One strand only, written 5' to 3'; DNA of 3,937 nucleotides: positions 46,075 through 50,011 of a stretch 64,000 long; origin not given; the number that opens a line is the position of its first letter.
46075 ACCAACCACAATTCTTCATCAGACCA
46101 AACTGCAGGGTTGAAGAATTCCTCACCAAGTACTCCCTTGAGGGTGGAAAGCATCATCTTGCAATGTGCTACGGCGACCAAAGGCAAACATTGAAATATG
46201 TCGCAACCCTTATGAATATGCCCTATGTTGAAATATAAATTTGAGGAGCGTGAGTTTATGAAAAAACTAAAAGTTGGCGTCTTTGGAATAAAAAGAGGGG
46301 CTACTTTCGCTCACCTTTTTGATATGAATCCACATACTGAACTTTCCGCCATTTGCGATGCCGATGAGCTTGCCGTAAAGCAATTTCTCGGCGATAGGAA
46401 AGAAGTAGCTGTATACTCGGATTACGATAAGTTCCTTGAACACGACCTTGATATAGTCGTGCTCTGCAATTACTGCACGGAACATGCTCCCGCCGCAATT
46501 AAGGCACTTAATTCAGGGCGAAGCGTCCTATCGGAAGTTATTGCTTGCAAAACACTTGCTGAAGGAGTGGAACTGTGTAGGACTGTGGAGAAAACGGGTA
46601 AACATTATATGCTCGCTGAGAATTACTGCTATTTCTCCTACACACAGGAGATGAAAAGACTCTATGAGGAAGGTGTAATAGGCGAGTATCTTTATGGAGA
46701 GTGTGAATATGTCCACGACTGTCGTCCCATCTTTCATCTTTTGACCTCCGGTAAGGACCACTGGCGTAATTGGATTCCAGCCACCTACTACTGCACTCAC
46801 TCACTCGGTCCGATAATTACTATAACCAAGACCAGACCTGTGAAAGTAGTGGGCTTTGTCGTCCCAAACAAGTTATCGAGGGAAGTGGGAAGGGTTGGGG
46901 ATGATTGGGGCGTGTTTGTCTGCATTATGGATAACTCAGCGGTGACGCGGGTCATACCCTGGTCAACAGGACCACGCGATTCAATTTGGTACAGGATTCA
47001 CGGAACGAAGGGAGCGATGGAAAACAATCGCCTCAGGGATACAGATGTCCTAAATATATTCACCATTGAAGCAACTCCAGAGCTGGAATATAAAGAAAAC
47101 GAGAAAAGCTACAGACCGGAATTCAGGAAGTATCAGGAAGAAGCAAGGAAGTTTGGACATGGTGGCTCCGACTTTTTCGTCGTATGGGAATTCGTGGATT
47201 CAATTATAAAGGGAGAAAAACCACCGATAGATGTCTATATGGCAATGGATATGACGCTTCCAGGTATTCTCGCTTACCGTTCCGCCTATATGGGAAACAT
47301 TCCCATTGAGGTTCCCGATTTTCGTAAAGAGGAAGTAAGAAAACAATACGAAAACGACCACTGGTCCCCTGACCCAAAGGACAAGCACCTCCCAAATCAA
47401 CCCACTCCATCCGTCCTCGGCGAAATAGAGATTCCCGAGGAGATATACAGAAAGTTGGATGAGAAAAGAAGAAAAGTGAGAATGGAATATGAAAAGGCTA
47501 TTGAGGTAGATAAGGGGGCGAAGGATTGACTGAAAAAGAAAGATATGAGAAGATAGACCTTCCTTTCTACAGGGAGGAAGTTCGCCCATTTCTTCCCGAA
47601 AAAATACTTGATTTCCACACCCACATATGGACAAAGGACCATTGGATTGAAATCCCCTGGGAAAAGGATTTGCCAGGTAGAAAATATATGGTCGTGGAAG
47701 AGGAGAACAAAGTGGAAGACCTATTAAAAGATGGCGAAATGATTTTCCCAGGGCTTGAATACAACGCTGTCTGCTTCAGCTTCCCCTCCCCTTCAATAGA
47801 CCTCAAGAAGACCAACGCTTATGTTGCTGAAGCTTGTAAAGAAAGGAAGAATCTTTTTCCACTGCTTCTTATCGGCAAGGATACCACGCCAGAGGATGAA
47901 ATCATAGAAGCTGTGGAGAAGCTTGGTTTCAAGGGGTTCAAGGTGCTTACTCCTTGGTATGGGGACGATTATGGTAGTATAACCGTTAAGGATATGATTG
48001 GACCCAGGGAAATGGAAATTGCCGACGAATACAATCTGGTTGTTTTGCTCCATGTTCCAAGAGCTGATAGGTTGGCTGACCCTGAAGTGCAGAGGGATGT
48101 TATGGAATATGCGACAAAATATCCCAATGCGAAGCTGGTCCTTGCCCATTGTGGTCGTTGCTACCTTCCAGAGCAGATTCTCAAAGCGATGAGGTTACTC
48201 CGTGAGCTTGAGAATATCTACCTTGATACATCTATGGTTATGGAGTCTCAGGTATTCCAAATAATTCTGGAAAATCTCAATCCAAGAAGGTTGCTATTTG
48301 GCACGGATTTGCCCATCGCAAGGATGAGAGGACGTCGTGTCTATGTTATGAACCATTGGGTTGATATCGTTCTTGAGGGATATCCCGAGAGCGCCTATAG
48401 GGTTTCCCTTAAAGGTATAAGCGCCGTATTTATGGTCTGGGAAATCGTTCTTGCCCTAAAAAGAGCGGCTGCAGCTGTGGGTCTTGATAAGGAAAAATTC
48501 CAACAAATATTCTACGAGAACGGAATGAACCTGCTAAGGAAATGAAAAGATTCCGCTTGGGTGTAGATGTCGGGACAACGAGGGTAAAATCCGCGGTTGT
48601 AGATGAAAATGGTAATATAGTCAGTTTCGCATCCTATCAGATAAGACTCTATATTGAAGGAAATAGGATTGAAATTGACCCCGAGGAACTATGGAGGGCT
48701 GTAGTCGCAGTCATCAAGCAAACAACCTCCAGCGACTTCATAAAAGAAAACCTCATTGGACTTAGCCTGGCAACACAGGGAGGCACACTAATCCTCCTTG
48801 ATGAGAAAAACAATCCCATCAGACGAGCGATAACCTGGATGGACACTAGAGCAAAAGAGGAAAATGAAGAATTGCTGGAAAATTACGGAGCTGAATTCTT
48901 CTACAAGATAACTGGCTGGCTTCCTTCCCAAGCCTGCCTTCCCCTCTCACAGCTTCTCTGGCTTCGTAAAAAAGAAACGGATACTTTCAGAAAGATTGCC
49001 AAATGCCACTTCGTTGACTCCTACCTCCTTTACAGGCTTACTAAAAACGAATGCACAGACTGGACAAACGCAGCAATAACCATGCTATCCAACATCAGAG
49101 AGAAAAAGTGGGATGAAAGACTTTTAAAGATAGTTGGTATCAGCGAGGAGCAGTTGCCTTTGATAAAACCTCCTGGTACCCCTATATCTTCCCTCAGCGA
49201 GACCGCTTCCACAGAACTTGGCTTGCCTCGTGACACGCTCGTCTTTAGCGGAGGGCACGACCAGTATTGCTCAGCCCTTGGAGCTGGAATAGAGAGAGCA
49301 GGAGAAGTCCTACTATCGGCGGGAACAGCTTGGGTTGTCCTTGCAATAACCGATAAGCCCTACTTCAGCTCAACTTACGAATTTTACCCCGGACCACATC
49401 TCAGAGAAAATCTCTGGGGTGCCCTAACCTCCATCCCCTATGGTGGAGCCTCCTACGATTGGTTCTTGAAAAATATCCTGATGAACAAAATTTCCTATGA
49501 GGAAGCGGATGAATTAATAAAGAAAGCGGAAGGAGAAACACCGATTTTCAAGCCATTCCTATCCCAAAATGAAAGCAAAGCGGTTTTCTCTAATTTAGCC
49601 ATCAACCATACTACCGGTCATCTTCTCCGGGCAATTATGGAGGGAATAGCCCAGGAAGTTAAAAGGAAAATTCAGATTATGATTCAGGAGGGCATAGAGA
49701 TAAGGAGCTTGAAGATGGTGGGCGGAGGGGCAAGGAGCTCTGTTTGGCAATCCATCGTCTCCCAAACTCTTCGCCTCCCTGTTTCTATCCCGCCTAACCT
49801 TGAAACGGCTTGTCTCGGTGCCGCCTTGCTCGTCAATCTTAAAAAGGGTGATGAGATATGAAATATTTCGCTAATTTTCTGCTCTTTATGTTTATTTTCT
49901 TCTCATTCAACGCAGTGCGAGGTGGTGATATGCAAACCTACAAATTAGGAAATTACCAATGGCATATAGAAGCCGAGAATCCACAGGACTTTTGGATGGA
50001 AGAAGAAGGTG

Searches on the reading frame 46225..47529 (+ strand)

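Call 26: search_protein_families(library=pfam, proteins=[window:46225-47529:+], max_evalue=0.001)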
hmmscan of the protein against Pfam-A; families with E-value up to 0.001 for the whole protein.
window:46225-47529:+ (434 aa): 2 families
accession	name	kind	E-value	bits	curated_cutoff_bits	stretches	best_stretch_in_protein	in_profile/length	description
PF01408.29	GFO_IDH_MocA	-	8.2e-10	39.9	24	1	16-130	2-118/120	Oxidoreductase family, NAD-binding Rossmann fold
PF21252.2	Glyco_hydro_109_C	-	0.00038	20.3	27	0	143-201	3-78/187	Glycosyl hydrolase 109, C-terminal domain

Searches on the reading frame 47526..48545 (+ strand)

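Call 3: search_protein_families(library=pfam, proteins=[window:47526-48545:+], max_evalue=0.01)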
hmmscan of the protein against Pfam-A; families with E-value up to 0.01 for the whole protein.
window:47526-48545:+ (339 aa): 3 families
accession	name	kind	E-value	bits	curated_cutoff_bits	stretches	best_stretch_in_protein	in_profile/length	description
PF04909.20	Amidohydro_2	-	2.4e-20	73.9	26.4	1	95-267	65-252/289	Amidohydrolase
PF01026.27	TatD_DNase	-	0.00037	20.4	27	1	163-332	115-247/253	TatD related DNase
PF24263.1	DUF7464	-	0.0045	16.9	27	0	120-155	13-48/61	Domain of unknown function (DUF7464)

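Call 4: search_protein_families(library=ncbifam, proteins=[window:47526-48545:+], max_evalue=0.01)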
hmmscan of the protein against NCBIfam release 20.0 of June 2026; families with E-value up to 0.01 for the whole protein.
window:47526-48545:+ (339 aa): 0 families

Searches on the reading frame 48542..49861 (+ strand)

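Call 3: search_protein_families(library=pfam, proteins=[window:48542-49861:+], max_evalue=0.01)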
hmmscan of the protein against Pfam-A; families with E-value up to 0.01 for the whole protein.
window:48542-49861:+ (439 aa): 3 families
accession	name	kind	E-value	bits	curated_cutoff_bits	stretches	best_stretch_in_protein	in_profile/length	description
PF00370.27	FGGY_N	-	5.8e-58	196.8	28.8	1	6-247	3-245/245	FGGY family of carbohydrate kinases, N-terminal domain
PF02782.22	FGGY_C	-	4.6e-21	75.9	27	1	257-430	2-193/198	FGGY family of carbohydrate kinases, C-terminal domain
PF01869.26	BcrAD_BadFG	-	1.2e-05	25.4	31.5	0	6-30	1-25/271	BadF/BadG/BcrA/BcrD ATPase family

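Call 4: search_protein_families(library=ncbifam, proteins=[window:48542-49861:+], max_evalue=0.01)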
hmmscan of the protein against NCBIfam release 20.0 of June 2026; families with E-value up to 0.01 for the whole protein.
window:48542-49861:+ (439 aa): 15 families
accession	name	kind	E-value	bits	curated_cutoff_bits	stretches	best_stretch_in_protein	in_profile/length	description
TIGR01312.1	XylB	equivalog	6.3e-81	272.3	380.25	1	6-432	1-436/481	xylulokinase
TIGR01314.1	gntK_FGGY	equivalog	8e-57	192.9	648.55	1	6-433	3-448/505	gluconokinase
TIGR02628.1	fuculo_kin_coli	equivalog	1.9e-44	152.4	470.9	2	8-272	6-270/465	L-fuculokinase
TIGR01311.1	glycerol_kin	equivalog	3.6e-43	147.6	590.35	1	7-435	5-450/496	glycerol kinase GlpK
NF011601.0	PRK15027.1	equivalog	1.3e-41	142.6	912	1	6-408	3-408/484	xylulokinase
NF008187.0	PRK10939.1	equivalog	5.3e-39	134.2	528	1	4-429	5-453/521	autoinducer-2 kinase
NF000756.0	PRK00047.1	subfamily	2.1e-38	131.9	498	1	2-434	4-451/502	glycerol kinase GlpK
TIGR01315.1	5C_CHO_kinase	subfamily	1.6e-28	99.7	408.7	2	6-330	3-351/541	FGGY family pentulose kinase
TIGR02627.1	rhamnulo_kin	equivalog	4.7e-26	91.4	527.95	1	45-427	45-427/454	rhamnulokinase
NF007925.0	PRK10640.1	equivalog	1.1e-21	76.8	639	1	67-274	72-271/489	rhamnulokinase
NF003154.0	PRK04123.1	equivalog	3.9e-14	52.3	428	1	342-430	398-487/554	ribulokinase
TIGR01234.1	L-ribulokinase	equivalog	1.5e-06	27.3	583.25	1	77-318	99-348/536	ribulokinase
NF011660.0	PRK15080.1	equivalog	1.7e-06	27.5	182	0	3-30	30-57/277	ethanolamine utilization protein EutJ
TIGR00241.1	CoA_E_activ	domain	6.1e-05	22.7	125.4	1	349-430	170-248/248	acyl-CoA dehydratase activase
TIGR01175.1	pilM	subfamily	0.0021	17.2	133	0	328-415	243-311/348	type IV pilus assembly protein PilM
